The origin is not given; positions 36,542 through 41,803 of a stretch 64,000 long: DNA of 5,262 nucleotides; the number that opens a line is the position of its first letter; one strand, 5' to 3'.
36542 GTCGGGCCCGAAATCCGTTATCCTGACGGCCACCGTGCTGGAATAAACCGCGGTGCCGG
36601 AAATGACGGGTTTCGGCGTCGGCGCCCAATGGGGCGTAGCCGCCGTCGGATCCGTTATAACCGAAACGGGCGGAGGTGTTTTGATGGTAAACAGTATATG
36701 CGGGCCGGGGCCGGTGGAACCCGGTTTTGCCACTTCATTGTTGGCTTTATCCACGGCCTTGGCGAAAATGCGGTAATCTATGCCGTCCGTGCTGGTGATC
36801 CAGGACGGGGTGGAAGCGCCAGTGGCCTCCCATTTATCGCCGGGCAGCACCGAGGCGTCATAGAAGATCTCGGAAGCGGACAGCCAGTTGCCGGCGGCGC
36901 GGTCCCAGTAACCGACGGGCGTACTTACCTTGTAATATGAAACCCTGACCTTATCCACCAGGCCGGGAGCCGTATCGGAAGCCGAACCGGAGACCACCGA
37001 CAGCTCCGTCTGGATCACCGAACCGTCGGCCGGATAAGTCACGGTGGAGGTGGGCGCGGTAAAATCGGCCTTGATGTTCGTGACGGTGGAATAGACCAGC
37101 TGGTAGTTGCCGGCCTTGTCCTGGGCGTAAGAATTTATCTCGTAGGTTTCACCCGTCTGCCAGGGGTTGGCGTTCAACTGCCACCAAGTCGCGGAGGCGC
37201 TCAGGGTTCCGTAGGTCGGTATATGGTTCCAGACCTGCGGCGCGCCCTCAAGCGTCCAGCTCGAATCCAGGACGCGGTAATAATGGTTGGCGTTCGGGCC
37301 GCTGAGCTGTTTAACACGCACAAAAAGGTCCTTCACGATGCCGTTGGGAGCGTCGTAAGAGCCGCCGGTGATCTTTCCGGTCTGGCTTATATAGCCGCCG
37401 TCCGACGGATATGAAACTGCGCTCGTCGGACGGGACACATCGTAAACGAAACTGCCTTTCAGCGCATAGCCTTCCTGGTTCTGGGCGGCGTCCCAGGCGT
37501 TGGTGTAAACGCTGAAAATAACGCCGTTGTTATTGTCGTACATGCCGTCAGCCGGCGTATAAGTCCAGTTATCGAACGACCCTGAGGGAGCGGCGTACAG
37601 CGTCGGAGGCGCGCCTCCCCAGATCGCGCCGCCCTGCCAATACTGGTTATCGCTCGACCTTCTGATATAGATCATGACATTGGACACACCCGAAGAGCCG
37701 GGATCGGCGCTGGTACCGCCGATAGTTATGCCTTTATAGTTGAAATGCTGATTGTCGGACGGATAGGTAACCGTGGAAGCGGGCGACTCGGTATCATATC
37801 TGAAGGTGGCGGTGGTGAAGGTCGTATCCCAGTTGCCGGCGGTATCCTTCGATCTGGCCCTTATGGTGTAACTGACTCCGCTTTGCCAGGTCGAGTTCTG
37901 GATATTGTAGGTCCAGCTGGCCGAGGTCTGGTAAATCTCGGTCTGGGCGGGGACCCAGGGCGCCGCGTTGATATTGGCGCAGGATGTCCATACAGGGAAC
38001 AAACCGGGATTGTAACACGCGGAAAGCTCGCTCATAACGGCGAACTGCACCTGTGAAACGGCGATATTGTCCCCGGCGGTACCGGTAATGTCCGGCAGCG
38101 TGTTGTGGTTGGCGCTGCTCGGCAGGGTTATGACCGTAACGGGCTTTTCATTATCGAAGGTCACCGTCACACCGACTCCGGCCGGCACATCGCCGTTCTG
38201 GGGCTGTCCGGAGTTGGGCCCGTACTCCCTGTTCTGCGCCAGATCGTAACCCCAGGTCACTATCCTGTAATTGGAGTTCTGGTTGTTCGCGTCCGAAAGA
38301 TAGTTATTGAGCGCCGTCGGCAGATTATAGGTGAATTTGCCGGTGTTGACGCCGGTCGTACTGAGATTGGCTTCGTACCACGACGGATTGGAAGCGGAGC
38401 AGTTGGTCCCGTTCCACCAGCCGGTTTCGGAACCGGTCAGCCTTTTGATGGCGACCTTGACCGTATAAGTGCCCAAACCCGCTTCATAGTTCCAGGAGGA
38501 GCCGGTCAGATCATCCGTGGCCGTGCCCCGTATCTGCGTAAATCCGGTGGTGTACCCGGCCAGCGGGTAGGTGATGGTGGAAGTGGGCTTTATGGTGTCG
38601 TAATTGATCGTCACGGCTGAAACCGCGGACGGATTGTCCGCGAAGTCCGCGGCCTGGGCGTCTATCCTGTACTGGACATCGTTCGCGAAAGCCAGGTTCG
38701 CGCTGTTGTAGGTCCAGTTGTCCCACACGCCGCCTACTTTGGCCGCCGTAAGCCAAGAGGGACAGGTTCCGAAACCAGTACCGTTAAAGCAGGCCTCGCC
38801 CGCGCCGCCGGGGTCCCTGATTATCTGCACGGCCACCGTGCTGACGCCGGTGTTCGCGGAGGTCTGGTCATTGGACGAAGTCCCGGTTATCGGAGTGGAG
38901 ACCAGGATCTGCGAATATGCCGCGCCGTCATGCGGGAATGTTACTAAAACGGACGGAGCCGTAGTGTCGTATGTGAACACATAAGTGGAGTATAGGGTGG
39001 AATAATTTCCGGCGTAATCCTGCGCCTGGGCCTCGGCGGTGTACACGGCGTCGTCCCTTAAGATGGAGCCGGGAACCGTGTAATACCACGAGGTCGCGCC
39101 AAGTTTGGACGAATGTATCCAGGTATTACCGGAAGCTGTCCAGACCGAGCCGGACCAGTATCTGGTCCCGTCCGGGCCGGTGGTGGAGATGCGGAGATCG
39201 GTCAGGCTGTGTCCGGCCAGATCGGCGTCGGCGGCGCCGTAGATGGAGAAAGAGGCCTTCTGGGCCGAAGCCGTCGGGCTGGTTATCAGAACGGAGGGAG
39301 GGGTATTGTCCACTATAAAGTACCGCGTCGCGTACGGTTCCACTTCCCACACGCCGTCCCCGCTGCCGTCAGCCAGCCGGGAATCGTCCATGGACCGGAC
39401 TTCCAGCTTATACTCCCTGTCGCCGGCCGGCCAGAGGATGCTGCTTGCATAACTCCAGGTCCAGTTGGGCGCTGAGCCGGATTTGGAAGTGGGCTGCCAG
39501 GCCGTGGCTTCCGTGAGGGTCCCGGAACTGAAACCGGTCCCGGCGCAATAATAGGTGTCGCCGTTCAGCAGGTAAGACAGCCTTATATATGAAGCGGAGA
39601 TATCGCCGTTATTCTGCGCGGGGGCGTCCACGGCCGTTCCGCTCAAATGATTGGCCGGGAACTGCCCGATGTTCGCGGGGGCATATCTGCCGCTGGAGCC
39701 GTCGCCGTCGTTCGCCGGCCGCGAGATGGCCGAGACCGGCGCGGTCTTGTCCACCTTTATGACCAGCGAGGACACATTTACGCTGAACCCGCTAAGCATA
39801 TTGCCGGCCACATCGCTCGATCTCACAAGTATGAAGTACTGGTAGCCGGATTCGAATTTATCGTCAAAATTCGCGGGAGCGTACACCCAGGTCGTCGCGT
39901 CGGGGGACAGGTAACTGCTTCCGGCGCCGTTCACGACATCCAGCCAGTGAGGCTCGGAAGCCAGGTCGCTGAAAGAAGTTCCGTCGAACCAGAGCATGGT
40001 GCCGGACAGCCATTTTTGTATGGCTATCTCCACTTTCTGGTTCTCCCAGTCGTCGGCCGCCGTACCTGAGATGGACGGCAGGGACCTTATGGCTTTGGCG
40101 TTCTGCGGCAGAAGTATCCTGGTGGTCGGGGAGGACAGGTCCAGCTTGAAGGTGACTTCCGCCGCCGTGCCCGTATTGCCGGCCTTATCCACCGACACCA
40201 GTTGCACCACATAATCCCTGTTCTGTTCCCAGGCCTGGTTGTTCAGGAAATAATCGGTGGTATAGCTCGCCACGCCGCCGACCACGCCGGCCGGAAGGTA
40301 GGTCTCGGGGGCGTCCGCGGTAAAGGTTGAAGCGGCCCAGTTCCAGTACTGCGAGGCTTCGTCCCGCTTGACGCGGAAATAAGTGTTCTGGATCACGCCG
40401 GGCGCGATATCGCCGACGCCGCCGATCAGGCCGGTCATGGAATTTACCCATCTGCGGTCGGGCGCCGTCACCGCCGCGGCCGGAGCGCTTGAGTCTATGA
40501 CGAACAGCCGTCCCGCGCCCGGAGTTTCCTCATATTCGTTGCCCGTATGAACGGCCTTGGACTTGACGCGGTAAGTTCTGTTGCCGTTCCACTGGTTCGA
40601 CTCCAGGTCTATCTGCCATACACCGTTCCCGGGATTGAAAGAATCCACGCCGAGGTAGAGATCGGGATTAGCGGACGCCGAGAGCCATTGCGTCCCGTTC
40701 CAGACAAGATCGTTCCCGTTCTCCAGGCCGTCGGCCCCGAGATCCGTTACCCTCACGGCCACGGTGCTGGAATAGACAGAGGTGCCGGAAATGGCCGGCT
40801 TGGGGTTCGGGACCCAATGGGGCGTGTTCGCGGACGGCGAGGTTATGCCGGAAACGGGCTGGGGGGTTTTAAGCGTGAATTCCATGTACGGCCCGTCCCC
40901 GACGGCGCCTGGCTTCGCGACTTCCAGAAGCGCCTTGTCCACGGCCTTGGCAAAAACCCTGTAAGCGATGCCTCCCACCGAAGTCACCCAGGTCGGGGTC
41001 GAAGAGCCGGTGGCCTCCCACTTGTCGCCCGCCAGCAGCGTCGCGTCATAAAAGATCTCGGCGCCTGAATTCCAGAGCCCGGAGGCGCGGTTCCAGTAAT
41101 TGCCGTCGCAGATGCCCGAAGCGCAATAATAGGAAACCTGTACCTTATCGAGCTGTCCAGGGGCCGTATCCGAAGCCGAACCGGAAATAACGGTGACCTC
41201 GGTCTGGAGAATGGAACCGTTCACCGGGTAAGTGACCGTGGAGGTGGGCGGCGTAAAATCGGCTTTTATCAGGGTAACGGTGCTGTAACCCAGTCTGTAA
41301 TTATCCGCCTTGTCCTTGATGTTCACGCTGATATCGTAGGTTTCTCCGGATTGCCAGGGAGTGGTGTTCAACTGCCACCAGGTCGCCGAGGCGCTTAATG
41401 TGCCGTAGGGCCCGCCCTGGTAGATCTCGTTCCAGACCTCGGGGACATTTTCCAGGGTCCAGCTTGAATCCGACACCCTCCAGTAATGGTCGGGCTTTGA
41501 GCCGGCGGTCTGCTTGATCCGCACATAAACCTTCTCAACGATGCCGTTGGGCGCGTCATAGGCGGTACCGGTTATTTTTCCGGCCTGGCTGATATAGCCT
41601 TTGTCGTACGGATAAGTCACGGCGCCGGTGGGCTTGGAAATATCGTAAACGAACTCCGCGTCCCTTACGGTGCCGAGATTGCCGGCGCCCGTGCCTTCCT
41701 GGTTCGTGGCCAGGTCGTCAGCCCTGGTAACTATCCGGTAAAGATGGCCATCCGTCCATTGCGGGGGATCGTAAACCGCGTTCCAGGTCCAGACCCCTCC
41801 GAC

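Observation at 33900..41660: In-frame ~4.2-kb segmental duplication (10-11 modules) inside the giant gene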

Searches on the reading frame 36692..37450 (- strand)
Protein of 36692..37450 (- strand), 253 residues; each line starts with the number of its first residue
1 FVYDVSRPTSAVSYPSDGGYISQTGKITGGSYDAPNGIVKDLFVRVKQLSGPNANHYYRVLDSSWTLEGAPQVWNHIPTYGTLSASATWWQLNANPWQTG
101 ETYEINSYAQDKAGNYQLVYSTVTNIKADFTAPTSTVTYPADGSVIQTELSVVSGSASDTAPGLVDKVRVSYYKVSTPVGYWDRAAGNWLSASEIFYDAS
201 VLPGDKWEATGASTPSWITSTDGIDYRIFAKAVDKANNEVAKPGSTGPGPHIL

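Call 45: find_related_loci(query=A2, collection=genome_contigs, flank=10000)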
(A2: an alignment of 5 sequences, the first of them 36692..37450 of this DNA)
Query A2 (253 aa) in genome_contigs; peptide patterns used: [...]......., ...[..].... (x = any residue, [..] = any of these).
56 stretches matched a pattern; 33 encode a relative of the query (tblastn E <= 1e-3); 30 distinct loci.
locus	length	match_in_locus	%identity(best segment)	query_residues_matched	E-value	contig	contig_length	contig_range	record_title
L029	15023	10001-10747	69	1-248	2e-117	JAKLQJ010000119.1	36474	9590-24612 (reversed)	MAG: Elusimicrobia bacterium isolate bin N2.88 k141_191658, whole genome shotgun sequence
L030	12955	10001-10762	67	1-252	6e-111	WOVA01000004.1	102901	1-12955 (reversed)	MAG: Elusimicrobia bacterium isolate X2_MetaBAT.4 scaffold_78, whole genome shotgun sequence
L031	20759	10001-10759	65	1-252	3e-109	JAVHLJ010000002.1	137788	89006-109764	MAG: Elusimicrobiales bacterium isolate Ess09-09 NODE_2_length_137788_cov_11.986408, whole genome shotgun sequence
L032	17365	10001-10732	65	1-245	1e-106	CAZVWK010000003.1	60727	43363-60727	MAG TPA_asm: uncultured Elusimicrobiaceae bacterium isolate binchicken_co37_74 genome assembly, contig: NODE_226_length_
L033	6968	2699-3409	67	10-245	2e-103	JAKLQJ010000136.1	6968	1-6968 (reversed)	MAG: Elusimicrobia bacterium isolate bin N2.88 k141_209382, whole genome shotgun sequence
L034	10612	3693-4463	66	1-252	2e-103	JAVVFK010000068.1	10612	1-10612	MAG: Elusimicrobiales bacterium isolate TamC13-45 NODE_68_length_10612_cov_3.707831, whole genome shotgun sequence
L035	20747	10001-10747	64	1-247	1e-101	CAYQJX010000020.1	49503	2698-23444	MAG TPA_asm: uncultured Elusimicrobiaceae bacterium isolate binchicken_co266_98 genome assembly, contig: NODE_1381_lengt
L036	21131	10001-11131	61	1-252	1e-100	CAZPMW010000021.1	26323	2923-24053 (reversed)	MAG TPA_asm: uncultured Elusimicrobiaceae bacterium isolate SRP272421_co3_746 genome assembly, contig: NODE_3654_length_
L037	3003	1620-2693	65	1-244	2e-103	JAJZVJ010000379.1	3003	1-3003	MAG: bacterium isolate SKS5.bin41 NODE_60694_length_3003_cov_1.145341, whole genome shotgun sequence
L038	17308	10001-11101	61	1-253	6e-98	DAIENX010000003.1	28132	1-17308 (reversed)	MAG TPA_asm: Elusimicrobia bacterium isolate clean1135 k141_6517, whole genome shotgun sequence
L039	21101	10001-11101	61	1-252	3e-94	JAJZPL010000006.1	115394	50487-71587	MAG: bacterium isolate SKS1.bin123 NODE_221_length_115394_cov_3.042189, whole genome shotgun sequence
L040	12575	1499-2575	61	1-247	4e-93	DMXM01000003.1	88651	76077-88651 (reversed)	MAG TPA_asm: Elusimicrobia bacterium isolate UBA11697 contig_25, whole genome shotgun sequence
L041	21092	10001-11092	61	1-252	6e-93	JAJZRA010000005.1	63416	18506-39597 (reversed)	MAG: bacterium isolate SKS1.bin71 NODE_709_length_63416_cov_4.378360, whole genome shotgun sequence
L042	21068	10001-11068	60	1-243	3e-91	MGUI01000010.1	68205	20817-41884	MAG: Elusimicrobia bacterium GWD2_63_28 gwd2_scaffold_128, whole genome shotgun sequence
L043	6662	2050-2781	59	1-247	3e-89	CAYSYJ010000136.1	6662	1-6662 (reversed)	MAG TPA_asm: uncultured Elusimicrobiaceae bacterium isolate binchicken_co273_17 genome assembly, contig: NODE_11746_leng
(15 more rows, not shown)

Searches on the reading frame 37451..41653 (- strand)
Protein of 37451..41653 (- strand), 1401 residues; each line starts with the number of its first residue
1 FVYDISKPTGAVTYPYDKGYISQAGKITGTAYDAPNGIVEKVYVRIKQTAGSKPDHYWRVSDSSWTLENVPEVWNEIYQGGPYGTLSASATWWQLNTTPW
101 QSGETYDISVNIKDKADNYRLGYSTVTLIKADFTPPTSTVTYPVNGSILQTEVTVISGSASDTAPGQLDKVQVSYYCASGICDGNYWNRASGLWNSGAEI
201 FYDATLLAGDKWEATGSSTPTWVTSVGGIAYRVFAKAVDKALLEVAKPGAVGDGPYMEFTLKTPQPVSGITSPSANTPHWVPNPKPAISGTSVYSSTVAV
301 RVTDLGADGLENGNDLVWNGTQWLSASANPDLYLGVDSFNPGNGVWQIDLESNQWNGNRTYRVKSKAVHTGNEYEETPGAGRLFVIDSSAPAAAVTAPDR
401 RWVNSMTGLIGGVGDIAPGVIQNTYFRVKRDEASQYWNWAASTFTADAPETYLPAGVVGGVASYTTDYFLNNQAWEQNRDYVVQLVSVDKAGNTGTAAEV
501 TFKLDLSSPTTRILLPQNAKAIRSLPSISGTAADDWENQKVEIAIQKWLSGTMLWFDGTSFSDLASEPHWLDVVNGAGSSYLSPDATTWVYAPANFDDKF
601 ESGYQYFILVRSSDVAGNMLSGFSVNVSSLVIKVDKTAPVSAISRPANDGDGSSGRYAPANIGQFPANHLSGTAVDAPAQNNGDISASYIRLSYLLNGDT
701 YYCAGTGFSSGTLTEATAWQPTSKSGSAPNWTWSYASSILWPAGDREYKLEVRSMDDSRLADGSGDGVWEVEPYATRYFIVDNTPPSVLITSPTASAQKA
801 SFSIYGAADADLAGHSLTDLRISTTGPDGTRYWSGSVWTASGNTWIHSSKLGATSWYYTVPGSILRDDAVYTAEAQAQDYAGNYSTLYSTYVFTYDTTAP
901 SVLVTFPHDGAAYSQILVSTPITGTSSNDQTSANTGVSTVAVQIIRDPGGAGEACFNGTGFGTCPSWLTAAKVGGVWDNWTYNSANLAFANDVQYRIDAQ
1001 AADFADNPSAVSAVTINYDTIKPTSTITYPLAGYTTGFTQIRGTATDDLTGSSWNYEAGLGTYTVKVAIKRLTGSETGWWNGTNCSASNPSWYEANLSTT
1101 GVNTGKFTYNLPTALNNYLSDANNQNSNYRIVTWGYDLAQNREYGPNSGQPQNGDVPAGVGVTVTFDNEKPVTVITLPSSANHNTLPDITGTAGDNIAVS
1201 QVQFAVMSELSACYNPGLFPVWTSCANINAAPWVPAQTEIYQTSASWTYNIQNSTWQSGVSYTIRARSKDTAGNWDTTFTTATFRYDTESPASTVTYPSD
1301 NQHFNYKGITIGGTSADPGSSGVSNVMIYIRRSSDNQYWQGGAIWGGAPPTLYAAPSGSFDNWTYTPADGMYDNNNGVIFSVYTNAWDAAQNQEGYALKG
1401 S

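Call 21: find_homologous_proteins(query=window:37451-41653:-, max_evalue=1e-10)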
Query window:37451-41653:- (1401 aa): 17 proteins with E <= 1e-10 among 8000 candidates.
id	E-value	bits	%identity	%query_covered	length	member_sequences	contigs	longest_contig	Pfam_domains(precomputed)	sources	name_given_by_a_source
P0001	0.0e+0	1160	47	94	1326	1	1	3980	-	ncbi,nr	ncbi:MAG: Ig-like domain repeat protein, partial [Elusimicrobiota bacterium]|nr:Ig-like domain repea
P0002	8.4e-259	880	49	63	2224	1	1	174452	-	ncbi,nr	ncbi:MAG: hypothetical protein NTX59_01580 [Elusimicrobia bacterium]|nr:hypothetical protein [Elusim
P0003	3.0e-230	786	44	63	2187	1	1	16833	-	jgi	jgi:hypothetical protein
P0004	3.1e-185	637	43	60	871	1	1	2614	PF12245.15,PF19077.7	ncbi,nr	ncbi:MAG: Ig-like domain repeat protein, partial [Elusimicrobiales bacterium]|nr:Ig-like domain repe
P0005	3.4e-171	590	31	94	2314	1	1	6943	PF13750.13,PF12245.15,PF19077.7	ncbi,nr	ncbi:MAG TPA: Ig-like domain repeat protein, partial [Elusimicrobiales bacterium]|nr:Ig-like domain 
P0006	9.2e-162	559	32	93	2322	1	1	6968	PF07646.22,PF25059.2,PF24681.2,PF13415.13,PF24981.2,PF01344.32,PF25210.2,PF12245.15,PF16656.12,PF13964.13,PF13854.13,PF00041.28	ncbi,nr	ncbi:MAG: Ig-like domain repeat protein, partial [Elusimicrobia bacterium]|nr:Ig-like domain repeat 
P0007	7.5e-99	350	35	32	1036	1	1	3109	-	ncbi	ncbi:MAG: hypothetical protein AAB359_01820, partial [Elusimicrobiota bacterium]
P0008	4.7e-75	271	27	67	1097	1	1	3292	PF17957.8,PF13750.13,PF12245.15,PF19077.7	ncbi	ncbi:MAG: hypothetical protein DRJ47_10810, partial [Thermoprotei archaeon]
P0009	8.4e-47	178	45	12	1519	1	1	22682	-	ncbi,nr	ncbi:MAG: hypothetical protein U9O97_01745, partial [Elusimicrobiota bacterium]|nr:hypothetical prot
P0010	2.4e-39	153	41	19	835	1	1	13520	PF13229.13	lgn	-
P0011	4.2e-38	149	26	79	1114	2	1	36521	PF17957.8,PF13750.13,PF03404.23,PF19077.7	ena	-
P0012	1.5e-36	144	25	65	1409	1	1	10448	PF17957.8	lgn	-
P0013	5.7e-34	135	25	71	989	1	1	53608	PF17957.8,PF13750.13,PF19077.7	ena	-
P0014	3.1e-23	100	32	16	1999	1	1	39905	PF13229.13,PF00041.28,PF05048.20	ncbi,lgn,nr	ncbi:MAG: fibronectin type III domain-containing protein [Elusimicrobiales bacterium]|nr:fibronectin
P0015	1.3e-19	88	29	40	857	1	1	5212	PF13750.13,PF19077.7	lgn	-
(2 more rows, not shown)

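Call 24: find_encoding_contigs(protein=P0002, flank=10000, max_places=4)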
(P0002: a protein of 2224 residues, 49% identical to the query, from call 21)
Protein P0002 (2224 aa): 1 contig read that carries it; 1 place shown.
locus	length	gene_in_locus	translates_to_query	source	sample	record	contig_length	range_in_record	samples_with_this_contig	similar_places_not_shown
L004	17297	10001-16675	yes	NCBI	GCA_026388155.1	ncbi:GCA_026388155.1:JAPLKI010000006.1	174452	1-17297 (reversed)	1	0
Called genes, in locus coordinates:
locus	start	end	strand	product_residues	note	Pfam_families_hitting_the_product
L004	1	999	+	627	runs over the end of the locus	PF02743:dCache_1, PF00672:HAMP, PF00512:HisKA (weak), PF02518:HATPase_c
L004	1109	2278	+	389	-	PF00072:Response_reg, PF00512:HisKA, PF13581:HATPase_c_2 (faint), PF02518:HATPase_c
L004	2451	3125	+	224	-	PF00072:Response_reg, PF00196:GerE, PF08281:Sigma70_r4_2 (weak)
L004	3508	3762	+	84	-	-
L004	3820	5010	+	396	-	-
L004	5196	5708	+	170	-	-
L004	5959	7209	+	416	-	-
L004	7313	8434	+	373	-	PF03572:Peptidase_S41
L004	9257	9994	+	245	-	PF13646:HEAT_2 (faint)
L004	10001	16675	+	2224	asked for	-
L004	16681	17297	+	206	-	?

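Call 25: find_encoding_contigs(protein=P0003, flank=10000, max_places=4)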
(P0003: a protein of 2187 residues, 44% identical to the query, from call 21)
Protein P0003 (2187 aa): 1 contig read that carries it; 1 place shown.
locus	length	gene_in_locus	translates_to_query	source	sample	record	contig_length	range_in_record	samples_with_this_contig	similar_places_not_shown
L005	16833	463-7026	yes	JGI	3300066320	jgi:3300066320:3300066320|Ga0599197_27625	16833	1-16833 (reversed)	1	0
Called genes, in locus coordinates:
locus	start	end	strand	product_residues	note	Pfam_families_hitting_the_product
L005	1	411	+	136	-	?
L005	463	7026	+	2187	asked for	-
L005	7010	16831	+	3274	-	?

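Call 57: search_protein_families(library=ncbifam, proteins=[window:37451-41653:-], max_evalue=0.01)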
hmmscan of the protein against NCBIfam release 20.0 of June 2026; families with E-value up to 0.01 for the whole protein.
window:37451-41653:- (1401 aa): 2 families
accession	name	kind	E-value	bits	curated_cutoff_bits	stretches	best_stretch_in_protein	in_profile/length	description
NF047441.1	Lepto_OmpL47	equivalog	6.6e-05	22.7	250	0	476-513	294-331/336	multi-beta-barrel domain surface protein OmpL47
NF047446.1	barrel_OmpL47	domain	0.00054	20.4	40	0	478-503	42-67/68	OmpL47-type beta-barrel domain-containing protein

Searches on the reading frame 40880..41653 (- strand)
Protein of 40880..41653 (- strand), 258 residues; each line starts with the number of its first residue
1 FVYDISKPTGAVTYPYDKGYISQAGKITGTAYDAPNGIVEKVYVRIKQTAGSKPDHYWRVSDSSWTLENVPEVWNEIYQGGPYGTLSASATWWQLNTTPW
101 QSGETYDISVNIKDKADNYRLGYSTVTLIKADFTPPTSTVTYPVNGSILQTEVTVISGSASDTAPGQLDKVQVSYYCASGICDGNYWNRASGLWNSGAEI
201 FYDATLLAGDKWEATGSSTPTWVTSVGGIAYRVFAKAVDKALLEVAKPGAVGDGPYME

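Call 33: find_related_loci(query=A1, collection=metagenome_contigs, flank=10000)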
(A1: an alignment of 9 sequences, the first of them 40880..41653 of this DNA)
Query A1 (258 aa) in metagenome_contigs; peptide patterns used: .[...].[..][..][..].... (x = any residue, [..] = any of these).
77 stretches matched a pattern; 26 encode a relative of the query (tblastn E <= 1e-3); 21 distinct loci.
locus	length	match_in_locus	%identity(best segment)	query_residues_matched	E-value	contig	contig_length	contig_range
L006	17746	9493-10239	67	1-252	4e-113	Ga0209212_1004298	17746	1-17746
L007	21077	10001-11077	56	1-249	3e-90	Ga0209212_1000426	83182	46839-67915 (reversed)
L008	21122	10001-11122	56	1-258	2e-87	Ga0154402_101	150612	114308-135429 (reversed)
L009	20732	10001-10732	52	1-250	1e-84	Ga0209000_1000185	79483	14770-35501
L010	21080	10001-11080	58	1-250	6e-83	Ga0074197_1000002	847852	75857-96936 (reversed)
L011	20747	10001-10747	53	1-258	6e-80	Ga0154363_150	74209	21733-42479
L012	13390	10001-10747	51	1-258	4e-79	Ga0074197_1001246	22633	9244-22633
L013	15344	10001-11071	52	1-252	5e-78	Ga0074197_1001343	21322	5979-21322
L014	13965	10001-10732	51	1-250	6e-75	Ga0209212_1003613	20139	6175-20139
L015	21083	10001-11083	52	1-249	1e-74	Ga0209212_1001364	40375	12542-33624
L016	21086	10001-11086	56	1-252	7e-85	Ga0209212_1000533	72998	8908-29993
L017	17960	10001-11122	56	1-258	3e-87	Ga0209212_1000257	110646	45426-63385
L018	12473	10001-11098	48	1-258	1e-69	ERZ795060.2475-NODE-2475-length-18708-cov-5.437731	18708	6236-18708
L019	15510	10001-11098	48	1-258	2e-69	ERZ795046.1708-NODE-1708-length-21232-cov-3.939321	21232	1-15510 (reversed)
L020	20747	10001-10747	53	1-258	6e-80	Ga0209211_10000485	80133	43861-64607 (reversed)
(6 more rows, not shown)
